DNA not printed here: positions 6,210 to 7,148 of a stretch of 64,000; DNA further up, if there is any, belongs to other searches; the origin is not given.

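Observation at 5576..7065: Integron cassette carrying a stand-alone class III nucleotidyl cyclase plus a multi-TM protein: candidate cyclic-nucleotide defence module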

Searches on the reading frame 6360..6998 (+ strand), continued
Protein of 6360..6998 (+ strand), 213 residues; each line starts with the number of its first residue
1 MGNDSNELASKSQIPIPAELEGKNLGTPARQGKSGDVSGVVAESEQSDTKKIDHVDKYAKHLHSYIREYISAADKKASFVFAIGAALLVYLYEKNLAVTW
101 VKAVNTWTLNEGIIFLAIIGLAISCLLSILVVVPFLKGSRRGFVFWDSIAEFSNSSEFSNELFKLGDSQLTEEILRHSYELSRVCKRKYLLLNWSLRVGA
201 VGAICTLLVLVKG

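Call 91: search_protein_representatives(protein=window:6360-6998:+)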
Query: 213 residues. Proteins with E-value up to 0.001 (for the whole library): 1043; up to 1e-10: 467; up to 1e-30: 41. The best 150 are listed.
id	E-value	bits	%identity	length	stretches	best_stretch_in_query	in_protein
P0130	1.1e-72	260.3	56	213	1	1-213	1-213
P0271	2.0e-51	190.9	47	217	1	10-213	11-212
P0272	1.6e-48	181.4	43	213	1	1-211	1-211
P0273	7.4e-44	166.2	40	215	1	11-211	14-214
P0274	8.7e-44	165.9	44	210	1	48-212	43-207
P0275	3.0e-38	147.9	37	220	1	12-210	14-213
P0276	4.3e-36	140.8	41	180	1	53-210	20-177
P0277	7.5e-36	140.0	37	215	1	16-210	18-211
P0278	3.3e-35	137.9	42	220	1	54-213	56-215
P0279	4.7e-35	137.4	37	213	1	4-211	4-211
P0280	4.8e-35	137.4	34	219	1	6-211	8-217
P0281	7.7e-35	136.7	42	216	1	58-212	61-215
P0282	3.5e-34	134.6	41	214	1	37-211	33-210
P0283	4.1e-34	134.4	43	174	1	54-210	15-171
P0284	5.1e-34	134.1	35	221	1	12-208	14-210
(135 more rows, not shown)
